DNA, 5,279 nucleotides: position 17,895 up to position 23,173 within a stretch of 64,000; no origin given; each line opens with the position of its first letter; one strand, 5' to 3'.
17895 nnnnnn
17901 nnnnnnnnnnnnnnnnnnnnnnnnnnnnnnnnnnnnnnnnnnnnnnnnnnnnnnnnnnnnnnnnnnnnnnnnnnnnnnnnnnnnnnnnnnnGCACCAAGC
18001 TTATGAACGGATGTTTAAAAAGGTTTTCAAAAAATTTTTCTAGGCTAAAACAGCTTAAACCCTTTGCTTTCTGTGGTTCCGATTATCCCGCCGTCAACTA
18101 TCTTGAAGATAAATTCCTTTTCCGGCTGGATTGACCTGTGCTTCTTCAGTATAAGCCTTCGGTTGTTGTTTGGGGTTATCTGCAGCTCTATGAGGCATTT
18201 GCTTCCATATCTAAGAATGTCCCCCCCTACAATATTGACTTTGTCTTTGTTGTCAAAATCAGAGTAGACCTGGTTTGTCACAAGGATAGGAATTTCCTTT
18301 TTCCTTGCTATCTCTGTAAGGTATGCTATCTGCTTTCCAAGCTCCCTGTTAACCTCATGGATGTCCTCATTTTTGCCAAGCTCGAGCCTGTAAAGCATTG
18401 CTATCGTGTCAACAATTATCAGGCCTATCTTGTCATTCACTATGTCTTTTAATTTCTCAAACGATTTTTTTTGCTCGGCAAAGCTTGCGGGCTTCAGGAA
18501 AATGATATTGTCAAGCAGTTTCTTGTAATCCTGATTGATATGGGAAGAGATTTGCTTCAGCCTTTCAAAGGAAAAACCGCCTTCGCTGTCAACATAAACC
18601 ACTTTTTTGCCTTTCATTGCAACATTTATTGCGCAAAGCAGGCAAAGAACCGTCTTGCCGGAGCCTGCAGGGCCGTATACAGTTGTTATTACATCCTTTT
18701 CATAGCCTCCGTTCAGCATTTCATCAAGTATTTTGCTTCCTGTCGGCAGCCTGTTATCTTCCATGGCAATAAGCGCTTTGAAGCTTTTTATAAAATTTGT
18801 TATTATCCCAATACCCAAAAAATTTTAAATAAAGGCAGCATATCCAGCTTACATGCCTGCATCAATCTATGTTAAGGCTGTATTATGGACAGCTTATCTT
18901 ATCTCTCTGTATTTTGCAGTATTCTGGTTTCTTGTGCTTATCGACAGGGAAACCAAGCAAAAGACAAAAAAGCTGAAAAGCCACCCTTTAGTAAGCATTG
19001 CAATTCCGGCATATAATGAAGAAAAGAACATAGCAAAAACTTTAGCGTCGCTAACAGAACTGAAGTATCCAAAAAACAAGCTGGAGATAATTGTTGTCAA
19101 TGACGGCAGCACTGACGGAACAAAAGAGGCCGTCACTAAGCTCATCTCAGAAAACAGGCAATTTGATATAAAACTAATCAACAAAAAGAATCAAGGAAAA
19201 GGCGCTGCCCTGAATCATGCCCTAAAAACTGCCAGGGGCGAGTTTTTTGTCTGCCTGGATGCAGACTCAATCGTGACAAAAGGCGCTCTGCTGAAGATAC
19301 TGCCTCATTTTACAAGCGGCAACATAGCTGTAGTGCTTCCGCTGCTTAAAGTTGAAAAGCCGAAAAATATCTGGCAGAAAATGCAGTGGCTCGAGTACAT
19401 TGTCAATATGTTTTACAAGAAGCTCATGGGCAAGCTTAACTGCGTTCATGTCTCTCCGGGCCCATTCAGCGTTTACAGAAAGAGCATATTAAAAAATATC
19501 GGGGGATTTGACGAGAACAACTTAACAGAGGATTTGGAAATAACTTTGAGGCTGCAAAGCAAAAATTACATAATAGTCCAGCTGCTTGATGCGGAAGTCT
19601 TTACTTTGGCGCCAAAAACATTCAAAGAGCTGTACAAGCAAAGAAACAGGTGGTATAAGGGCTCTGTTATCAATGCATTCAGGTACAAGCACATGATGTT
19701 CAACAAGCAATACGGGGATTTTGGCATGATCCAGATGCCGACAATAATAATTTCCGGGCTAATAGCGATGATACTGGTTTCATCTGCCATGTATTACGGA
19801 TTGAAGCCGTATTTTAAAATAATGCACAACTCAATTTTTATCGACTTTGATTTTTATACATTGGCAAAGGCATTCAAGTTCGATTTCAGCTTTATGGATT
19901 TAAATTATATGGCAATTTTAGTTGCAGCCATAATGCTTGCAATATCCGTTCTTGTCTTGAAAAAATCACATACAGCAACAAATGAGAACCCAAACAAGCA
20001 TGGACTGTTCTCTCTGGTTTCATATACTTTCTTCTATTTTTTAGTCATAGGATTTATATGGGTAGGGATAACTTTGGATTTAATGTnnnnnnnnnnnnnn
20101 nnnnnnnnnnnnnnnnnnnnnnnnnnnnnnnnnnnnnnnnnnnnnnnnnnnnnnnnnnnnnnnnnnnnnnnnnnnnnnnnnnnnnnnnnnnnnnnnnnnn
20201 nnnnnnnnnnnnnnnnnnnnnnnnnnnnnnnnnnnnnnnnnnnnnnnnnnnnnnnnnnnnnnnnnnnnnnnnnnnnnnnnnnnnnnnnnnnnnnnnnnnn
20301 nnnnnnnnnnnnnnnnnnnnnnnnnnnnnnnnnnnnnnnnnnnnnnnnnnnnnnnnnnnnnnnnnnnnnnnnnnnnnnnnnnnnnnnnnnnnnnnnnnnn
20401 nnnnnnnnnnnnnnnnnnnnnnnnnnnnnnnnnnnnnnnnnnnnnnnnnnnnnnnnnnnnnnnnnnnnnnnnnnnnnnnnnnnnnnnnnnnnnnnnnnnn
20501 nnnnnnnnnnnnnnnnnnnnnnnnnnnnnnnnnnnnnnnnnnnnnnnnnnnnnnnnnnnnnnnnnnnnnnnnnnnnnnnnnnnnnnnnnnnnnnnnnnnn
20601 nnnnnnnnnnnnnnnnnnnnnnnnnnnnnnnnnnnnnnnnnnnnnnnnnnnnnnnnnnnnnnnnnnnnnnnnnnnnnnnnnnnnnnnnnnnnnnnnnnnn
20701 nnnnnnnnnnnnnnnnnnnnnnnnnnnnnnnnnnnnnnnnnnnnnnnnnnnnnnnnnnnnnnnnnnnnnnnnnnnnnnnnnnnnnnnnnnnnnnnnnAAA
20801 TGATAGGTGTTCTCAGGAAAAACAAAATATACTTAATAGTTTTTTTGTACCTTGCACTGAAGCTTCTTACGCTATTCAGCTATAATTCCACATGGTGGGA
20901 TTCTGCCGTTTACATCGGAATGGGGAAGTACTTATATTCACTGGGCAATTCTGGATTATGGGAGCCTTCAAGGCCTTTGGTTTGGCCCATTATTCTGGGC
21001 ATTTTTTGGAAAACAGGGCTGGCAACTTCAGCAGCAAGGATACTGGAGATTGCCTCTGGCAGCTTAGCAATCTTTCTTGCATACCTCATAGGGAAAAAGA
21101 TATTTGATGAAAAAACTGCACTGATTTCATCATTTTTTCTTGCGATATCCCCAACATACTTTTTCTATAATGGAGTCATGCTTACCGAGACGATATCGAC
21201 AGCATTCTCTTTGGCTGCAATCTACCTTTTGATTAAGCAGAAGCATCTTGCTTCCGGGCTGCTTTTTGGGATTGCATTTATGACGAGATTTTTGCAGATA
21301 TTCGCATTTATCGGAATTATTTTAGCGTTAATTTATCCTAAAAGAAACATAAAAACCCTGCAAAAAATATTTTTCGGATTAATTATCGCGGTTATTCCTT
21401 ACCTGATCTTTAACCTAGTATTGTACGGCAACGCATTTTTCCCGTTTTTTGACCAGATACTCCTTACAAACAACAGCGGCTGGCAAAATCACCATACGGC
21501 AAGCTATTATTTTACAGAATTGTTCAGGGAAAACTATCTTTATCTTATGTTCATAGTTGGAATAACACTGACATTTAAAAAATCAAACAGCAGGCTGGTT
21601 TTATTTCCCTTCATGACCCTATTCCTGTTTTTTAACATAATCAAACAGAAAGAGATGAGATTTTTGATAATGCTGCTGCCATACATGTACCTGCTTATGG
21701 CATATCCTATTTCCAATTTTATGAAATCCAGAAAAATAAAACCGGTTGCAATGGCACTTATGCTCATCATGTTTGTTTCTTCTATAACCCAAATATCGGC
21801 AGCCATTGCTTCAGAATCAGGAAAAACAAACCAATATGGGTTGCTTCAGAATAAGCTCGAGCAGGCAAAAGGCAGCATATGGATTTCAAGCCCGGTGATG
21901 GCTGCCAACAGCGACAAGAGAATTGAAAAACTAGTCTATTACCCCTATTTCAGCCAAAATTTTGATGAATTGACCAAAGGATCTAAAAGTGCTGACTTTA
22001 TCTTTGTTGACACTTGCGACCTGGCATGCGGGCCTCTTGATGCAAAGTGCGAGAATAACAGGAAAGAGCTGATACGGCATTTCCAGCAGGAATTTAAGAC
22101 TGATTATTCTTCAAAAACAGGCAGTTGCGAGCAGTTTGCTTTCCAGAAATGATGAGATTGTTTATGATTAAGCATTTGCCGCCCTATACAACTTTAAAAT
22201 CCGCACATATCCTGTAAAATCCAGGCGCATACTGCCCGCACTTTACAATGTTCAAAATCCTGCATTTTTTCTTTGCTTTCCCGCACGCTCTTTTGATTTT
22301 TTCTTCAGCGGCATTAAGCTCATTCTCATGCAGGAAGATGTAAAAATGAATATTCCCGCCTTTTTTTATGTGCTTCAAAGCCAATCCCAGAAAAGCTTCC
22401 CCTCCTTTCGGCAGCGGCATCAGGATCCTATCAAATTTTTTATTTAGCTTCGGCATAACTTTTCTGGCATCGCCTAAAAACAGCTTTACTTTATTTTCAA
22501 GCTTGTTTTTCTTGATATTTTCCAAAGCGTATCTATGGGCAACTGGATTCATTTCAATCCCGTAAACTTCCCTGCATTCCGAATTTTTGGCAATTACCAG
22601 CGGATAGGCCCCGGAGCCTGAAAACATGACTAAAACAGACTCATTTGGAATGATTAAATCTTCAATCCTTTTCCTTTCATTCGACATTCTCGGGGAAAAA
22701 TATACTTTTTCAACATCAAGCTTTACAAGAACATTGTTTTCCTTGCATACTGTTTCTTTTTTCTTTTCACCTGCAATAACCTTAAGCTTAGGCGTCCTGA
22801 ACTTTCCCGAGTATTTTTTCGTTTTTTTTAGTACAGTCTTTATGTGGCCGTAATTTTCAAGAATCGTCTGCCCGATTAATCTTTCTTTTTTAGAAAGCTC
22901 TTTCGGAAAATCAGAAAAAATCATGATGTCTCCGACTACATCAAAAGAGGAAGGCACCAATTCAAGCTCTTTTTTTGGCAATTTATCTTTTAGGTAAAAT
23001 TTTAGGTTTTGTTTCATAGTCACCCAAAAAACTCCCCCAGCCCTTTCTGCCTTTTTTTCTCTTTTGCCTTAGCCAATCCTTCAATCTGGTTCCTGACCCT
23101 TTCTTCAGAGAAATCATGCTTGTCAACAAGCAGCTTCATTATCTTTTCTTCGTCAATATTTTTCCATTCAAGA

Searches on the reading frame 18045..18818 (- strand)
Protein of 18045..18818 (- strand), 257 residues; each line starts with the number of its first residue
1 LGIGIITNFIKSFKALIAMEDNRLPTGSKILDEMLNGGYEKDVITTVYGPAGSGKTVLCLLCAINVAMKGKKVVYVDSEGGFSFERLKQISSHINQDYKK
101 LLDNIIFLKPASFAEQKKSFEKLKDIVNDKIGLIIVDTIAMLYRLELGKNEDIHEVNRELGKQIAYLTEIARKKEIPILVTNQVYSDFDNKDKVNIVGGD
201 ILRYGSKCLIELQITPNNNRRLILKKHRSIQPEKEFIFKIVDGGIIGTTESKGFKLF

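Call 46: search_protein_families(library=pfam, proteins=[window:18045-18818:-], max_evalue=0.00001)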
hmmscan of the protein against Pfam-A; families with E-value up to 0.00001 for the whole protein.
window:18045-18818:- (257 aa): 9 families
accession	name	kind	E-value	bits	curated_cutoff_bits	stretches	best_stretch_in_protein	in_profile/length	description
PF08423.17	Rad51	-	1e-33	117.1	22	1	23-246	7-242/244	Rad51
PF06745.19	ATPase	-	7.6e-15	55.3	26.6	1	25-246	2-225/231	KaiC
PF13481.12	AAA_25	-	5.9e-11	42.8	27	1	27-180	18-186/195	AAA domain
PF00154.27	RecA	-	9.3e-09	35.6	27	1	22-184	31-188/262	recA bacterial DNA recombination protein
PF03796.21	DnaB_C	-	8.8e-08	32.3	27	0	24-191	2-185/255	DnaB-like helicase C terminal domain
PF01637.24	ATPase_2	-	3.6e-07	30.7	33.2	1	40-146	18-126/225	ATPase domain predominantly from Archaea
PF25199.1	nSTAND_NTPase5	-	3.4e-06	27.4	34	1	23-96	21-94/145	Novel STAND NTPase 5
PF05707.18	Zot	-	6.1e-06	26.3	20.3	1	44-160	2-117/197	Zonular occludens toxin (Zot)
PF13479.12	AAA_24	-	6.4e-06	26.6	27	1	46-154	6-88/195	AAA domain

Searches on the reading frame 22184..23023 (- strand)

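Call 47: search_protein_families(library=pfam, proteins=[window:22184-23023:-], max_evalue=0.00001)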
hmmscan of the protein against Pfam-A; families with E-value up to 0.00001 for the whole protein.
window:22184-23023:- (279 aa): 3 families
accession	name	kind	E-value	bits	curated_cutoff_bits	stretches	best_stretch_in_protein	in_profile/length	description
PF02475.24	TRM5-TYW2_MTfase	-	1.1e-43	149.4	28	1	91-255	1-162/164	TRM5/TYW2 methyltransferase domain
PF25133.1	TYW2_N_2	-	7.6e-21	74.5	27.7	1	8-87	2-78/79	TYW2 N-terminal domain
PF13847.12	Methyltransf_31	-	7.2e-08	32.7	27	1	127-202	4-80/145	Methyltransferase domain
